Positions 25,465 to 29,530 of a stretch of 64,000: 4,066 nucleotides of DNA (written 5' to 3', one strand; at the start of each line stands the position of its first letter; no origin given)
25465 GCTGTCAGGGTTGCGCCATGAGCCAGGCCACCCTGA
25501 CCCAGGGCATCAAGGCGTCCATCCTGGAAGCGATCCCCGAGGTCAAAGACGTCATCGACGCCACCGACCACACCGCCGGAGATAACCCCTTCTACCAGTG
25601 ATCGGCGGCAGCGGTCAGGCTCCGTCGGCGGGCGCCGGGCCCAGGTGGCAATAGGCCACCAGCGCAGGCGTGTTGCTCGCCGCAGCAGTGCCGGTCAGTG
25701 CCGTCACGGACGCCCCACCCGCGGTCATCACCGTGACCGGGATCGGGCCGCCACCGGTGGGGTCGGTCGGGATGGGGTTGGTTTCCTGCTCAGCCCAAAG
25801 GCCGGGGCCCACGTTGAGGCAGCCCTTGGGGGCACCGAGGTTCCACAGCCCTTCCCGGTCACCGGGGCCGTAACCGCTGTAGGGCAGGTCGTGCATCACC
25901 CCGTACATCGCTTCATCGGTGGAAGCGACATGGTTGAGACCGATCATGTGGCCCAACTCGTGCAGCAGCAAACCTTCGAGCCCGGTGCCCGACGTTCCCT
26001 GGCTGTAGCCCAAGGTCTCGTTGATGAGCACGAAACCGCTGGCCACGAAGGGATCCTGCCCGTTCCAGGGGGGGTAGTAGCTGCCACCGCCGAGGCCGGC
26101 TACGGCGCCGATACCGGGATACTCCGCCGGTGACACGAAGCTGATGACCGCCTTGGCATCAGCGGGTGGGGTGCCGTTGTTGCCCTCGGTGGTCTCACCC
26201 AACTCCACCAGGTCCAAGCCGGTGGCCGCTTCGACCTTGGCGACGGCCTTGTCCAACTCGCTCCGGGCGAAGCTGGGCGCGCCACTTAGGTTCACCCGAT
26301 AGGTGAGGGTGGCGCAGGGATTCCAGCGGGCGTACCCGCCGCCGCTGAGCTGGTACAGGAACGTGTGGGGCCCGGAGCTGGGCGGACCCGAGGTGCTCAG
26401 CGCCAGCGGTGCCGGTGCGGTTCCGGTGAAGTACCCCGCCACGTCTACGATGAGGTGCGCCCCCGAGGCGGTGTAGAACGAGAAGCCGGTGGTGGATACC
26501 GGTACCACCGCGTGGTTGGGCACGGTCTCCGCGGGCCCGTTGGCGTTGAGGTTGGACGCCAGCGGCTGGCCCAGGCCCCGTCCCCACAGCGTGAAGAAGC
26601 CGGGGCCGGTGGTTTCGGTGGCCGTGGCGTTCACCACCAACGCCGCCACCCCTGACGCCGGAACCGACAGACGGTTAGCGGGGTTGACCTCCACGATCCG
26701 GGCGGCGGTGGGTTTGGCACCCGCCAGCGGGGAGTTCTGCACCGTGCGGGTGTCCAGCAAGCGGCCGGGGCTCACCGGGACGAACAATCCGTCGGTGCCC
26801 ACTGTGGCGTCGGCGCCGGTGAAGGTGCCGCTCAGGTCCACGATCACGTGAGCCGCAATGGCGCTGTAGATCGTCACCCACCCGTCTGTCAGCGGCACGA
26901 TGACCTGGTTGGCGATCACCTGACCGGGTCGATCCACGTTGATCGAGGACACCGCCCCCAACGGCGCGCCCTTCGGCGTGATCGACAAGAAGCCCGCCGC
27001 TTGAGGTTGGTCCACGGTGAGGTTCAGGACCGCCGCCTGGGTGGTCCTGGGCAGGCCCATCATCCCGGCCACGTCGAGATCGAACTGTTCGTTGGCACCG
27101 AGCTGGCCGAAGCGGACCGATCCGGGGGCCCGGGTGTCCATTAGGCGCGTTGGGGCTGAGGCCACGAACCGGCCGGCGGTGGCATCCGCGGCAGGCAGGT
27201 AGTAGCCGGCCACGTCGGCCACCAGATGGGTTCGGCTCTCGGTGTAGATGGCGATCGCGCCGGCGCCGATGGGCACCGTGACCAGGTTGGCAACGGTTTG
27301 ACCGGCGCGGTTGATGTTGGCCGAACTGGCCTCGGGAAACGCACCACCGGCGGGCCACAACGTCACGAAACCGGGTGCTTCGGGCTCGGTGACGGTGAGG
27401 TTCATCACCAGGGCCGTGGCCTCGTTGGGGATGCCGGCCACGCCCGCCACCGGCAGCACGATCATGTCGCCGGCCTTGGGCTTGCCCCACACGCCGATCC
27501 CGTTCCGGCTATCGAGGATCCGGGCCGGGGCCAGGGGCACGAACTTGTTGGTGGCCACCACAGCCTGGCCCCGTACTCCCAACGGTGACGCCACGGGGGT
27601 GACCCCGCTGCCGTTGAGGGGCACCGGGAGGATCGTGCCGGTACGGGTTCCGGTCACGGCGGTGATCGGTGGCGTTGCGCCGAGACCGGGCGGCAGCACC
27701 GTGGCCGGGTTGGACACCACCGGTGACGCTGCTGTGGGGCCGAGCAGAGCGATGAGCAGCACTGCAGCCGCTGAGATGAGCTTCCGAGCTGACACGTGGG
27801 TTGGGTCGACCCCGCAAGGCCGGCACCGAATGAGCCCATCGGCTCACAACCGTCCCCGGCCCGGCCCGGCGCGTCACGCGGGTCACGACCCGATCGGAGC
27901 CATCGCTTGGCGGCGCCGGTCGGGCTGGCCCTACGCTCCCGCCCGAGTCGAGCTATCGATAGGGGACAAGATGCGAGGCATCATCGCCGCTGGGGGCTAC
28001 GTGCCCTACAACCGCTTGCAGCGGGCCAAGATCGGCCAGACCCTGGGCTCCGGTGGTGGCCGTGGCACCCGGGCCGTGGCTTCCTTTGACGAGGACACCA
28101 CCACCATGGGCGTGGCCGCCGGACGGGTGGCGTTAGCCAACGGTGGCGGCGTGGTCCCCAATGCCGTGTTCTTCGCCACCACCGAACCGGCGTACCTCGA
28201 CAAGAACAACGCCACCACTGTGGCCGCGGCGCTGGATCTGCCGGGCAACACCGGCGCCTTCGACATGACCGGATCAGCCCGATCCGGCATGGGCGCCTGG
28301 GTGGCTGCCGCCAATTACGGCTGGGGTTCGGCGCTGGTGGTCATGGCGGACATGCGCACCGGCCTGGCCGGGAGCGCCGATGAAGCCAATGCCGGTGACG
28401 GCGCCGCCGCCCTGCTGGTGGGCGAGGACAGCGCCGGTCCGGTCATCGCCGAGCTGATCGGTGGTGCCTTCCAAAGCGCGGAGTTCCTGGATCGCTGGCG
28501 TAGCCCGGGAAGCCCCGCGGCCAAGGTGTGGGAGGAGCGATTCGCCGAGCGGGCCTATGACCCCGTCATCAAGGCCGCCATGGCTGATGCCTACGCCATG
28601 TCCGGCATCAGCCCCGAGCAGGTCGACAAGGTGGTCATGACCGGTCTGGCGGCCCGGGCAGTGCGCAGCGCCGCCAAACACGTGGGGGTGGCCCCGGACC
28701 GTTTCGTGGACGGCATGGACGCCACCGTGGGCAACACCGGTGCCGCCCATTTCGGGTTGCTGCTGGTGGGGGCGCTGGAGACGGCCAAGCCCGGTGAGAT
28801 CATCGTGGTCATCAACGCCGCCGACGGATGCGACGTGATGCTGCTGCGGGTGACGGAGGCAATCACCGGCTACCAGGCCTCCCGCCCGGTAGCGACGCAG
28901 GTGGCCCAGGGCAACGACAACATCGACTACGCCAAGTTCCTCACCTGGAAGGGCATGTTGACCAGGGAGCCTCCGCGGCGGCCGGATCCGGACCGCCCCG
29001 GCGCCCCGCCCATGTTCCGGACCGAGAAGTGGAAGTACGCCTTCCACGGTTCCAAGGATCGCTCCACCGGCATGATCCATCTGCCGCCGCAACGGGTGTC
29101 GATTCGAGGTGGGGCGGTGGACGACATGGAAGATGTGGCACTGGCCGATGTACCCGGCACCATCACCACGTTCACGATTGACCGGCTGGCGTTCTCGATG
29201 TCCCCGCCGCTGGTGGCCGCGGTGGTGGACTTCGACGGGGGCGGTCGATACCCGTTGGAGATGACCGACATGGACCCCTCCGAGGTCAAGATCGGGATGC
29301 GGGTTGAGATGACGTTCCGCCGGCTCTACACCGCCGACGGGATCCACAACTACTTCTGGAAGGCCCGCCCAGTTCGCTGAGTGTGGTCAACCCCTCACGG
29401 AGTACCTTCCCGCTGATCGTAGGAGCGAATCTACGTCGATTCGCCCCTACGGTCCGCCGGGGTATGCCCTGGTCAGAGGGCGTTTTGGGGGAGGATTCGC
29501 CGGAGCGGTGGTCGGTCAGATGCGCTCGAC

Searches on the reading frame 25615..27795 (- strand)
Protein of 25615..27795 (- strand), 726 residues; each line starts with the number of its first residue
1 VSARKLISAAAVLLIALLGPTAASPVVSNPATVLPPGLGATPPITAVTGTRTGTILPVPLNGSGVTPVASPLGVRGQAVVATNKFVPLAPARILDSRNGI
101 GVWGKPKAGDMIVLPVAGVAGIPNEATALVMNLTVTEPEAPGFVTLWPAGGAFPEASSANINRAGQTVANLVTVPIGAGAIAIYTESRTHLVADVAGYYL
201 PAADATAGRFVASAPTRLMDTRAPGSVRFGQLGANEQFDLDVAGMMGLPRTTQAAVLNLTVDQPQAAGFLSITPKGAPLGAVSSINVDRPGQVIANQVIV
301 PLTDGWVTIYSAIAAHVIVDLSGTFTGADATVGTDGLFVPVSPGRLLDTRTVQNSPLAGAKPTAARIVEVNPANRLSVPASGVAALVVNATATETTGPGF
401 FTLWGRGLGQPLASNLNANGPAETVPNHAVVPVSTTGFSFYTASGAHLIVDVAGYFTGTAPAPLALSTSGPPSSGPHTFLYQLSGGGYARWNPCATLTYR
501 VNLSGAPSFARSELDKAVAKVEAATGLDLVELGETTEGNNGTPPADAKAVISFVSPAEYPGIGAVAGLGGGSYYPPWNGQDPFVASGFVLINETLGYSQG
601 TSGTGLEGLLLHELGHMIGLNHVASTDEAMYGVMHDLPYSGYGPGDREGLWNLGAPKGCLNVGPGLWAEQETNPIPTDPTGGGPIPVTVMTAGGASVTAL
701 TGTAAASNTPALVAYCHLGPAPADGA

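Call 39: search_protein_families(library=pfam, proteins=[window:25615-27795:-], max_evalue=0.001)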
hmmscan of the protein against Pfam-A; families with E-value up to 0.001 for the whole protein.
window:25615-27795:- (726 aa): 1 family
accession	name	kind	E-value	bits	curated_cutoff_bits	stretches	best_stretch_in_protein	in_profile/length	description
PF00413.30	Peptidase_M10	-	0.0002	21.7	24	1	601-635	103-137/159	Matrixin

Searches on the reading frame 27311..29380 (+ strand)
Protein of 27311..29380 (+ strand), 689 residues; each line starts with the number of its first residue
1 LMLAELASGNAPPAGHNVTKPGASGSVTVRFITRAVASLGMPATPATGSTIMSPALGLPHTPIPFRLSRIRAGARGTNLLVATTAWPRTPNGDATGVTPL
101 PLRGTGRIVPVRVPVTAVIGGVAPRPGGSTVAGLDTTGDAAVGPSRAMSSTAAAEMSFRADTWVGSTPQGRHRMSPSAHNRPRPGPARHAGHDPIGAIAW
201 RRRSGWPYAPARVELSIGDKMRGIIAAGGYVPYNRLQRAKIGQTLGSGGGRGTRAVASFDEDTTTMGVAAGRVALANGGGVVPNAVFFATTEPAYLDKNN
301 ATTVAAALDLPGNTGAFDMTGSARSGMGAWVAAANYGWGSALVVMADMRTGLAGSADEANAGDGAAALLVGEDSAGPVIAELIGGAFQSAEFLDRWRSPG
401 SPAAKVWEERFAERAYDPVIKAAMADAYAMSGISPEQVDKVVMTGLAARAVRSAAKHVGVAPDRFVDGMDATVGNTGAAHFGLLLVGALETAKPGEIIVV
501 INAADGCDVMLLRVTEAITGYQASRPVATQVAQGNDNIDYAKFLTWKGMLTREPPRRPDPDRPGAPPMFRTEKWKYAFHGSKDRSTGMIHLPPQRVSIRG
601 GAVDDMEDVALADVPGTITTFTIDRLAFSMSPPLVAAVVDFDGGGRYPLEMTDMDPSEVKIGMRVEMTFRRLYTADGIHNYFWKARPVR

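Call 40: search_protein_families(library=pfam, proteins=[window:27311-29380:+], max_evalue=0.001)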
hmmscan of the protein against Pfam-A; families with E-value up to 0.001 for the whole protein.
window:27311-29380:+ (689 aa): 2 families
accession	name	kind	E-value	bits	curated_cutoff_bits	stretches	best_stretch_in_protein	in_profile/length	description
PF01796.24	OB_ChsH2_C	-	8.4e-12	45.3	27.1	1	610-670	3-65/65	ChsH2, C-terminal OB-fold domain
PF08541.16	ACP_syn_III_C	-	3e-08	34.1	26.6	1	431-506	4-80/90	3-Oxoacyl-[acyl-carrier-protein (ACP)] synthase III C terminal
